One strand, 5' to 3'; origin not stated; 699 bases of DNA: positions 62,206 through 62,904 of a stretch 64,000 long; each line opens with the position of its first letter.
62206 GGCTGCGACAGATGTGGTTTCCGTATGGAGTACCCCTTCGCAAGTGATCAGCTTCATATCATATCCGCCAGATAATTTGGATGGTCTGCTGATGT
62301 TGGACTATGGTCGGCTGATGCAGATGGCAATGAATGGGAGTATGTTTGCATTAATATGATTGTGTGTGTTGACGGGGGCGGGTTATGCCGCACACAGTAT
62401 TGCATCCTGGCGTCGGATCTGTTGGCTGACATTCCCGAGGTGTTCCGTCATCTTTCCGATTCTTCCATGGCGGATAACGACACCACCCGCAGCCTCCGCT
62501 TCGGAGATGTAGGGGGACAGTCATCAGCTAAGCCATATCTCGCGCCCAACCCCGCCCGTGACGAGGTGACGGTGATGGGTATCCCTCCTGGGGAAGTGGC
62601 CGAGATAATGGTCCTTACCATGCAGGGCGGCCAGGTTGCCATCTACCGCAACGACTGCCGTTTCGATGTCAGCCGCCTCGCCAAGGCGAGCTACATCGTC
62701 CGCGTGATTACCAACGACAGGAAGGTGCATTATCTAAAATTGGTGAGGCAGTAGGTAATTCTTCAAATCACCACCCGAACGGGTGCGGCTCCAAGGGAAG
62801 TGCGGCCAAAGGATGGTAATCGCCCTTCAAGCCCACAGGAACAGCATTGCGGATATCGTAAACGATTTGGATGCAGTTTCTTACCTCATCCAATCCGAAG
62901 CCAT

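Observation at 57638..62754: Giant PKD/Ig-repeat surface protein separated from its T9SS sorting domain by a frame change at an ATGA overlap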

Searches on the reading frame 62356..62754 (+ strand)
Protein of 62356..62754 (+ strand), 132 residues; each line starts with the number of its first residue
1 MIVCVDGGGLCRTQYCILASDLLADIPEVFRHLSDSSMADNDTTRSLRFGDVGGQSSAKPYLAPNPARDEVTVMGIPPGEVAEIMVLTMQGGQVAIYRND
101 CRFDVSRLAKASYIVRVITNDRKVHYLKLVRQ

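Call 4: search_protein_families(library=pfam, proteins=[window:62356-62751:+], max_evalue=0.01)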
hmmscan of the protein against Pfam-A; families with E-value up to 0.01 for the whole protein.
window:62356-62751:+ (132 aa): 1 family
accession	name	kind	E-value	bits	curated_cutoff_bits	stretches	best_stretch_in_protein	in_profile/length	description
PF18962.6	Por_Secre_tail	-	9.4e-06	26.3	27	1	64-125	3-70/75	Secretion system C-terminal sorting domain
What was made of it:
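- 62542..62748 (+): T9SS type A C-terminal sorting domain (aa 63-131 of the small ORF). Call 4: PF18962, 26.3 bits against 27.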

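Call 10: find_encoding_contigs(protein=window:62356-62754:+, flank=6000, max_places=6)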
Protein window:62356-62754:+ (132 aa): 12 contigs read that carry it; 6 places shown.
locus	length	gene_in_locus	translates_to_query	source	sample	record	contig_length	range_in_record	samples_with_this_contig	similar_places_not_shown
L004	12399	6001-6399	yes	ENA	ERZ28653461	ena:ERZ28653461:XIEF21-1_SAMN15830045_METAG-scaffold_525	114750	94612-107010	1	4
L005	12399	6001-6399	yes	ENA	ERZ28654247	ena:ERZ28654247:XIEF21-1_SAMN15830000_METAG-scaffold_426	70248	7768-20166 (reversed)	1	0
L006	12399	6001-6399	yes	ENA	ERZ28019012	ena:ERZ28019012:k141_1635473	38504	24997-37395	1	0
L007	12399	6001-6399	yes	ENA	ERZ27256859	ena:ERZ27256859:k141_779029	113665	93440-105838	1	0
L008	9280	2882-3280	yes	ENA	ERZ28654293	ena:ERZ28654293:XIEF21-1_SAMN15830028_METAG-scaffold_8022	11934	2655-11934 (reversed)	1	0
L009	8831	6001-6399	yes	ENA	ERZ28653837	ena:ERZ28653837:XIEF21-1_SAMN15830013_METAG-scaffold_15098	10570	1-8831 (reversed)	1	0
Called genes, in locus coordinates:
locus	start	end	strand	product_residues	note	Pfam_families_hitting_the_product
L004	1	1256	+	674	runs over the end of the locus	PF18962:Por_Secre_tail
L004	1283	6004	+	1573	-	PF19408:PKD_6 (faint), PF00801:PKD (faint), PF18911:PKD_4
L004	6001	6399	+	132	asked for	-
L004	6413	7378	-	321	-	PF01408:GFO_IDH_MocA, PF02894:GFO_IDH_MocA_C, PF22725:GFO_IDH_MocA_C3 (weak)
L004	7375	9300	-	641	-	PF13727:CoA_binding_3, PF01073:3Beta_HSD, PF01370:Epimerase, PF02719:Polysacc_synt_2, PF04321:RmlD_sub_bind, PF08659:KR (weak), PF16363:GDP_Man_Dehyd, PF07993:NAD_binding_4 (weak)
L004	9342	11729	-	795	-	PF08245:Mur_ligase_M, PF01168:Ala_racemase_N, PF00842:Ala_racemase_C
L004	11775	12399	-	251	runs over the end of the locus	PF20243:MbnP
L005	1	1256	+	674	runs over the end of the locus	PF18962:Por_Secre_tail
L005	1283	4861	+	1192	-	PF19408:PKD_6 (faint), PF00801:PKD (faint), PF18911:PKD_4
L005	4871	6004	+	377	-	-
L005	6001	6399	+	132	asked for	-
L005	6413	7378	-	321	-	PF01408:GFO_IDH_MocA, PF02894:GFO_IDH_MocA_C, PF22725:GFO_IDH_MocA_C3 (weak)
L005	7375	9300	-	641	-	PF13727:CoA_binding_3, PF01073:3Beta_HSD, PF01370:Epimerase, PF02719:Polysacc_synt_2, PF04321:RmlD_sub_bind, PF08659:KR (weak), PF16363:GDP_Man_Dehyd, PF07993:NAD_binding_4 (weak)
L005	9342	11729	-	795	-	PF08245:Mur_ligase_M, PF01168:Ala_racemase_N, PF00842:Ala_racemase_C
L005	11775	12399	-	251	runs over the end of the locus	PF20243:MbnP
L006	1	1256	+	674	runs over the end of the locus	PF18962:Por_Secre_tail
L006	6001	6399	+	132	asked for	-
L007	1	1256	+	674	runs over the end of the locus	PF18962:Por_Secre_tail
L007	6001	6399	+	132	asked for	-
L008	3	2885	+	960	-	?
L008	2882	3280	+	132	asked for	-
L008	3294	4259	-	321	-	PF01408:GFO_IDH_MocA, PF02894:GFO_IDH_MocA_C, PF22725:GFO_IDH_MocA_C3 (weak)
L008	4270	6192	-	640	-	-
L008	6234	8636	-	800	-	PF08245:Mur_ligase_M, PF01168:Ala_racemase_N, PF00842:Ala_racemase_C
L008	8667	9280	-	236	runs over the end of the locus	PF20243:MbnP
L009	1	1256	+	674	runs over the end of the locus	PF18962:Por_Secre_tail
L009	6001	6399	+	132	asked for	-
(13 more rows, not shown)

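Call 27: search_protein_families(library=ncbifam, proteins=[P0023, window:62356-62751:+], max_evalue=0.01)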
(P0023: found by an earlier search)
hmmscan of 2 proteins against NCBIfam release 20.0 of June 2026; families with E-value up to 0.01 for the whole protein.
P0023 (1705 aa): 1 family
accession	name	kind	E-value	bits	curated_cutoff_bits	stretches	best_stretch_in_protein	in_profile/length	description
TIGR04183.1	Por_Secre_tail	domain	0.00018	21.4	23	1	1636-1704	2-71/72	T9SS type A sorting domain-containing protein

window:62356-62751:+ (132 aa): 2 families
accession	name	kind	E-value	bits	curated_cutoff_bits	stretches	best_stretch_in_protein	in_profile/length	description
TIGR04183.1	Por_Secre_tail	domain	1.4e-05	24.9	23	1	63-131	2-71/72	T9SS type A sorting domain-containing protein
NF050177.1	TapA_OM_Porphy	equivalog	0.0015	17.4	500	1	59-121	470-534/544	TapA/TapC family T9SS-dependent outer membrane protein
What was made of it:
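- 62542..62748 (+): Call 27: TIGR04183, 24.9 bits against a cut-off of 23.
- Checked: Pfam PF18962 scores 26.3 bits against a cut-off of 27, so it is just below the gathering score and 'textbook' is slightly generous (calls 4, 27).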

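Call 28: search_protein_families(library=pfam, proteins=[P0023], max_evalue=1)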
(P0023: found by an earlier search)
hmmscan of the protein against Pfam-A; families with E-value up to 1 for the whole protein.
P0023 (1705 aa): 8 families
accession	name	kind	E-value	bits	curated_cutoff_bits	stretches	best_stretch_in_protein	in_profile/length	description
PF18911.6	PKD_4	-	1.1e-20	73.9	27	2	979-1056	3-83/85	PKD domain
PF00801.26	PKD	-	2.7e-11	43.7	23.5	2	993-1049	13-72/80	PKD domain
PF19408.5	PKD_6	-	4.2e-09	37.1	25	2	237-283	12-61/82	PKD-like domain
PF18962.6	Por_Secre_tail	-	2.3e-05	25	27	1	1637-1698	3-70/75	Secretion system C-terminal sorting domain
PF08329.16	ChitinaseA_N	-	0.038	14.1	21.2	0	336-400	49-110/133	Chitinase A, N-terminal domain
PF07495.19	Y_Y_Y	-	0.059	13.7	26.6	1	1162-1206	4-51/65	Y_Y_Y domain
PF04234.18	CopC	-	0.066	14.7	23.3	0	1180-1217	55-92/92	CopC domain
PF22352.2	K319L-like_PKD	-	0.97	9.9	27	0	1152-1213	10-80/84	K319L-like, PKD domain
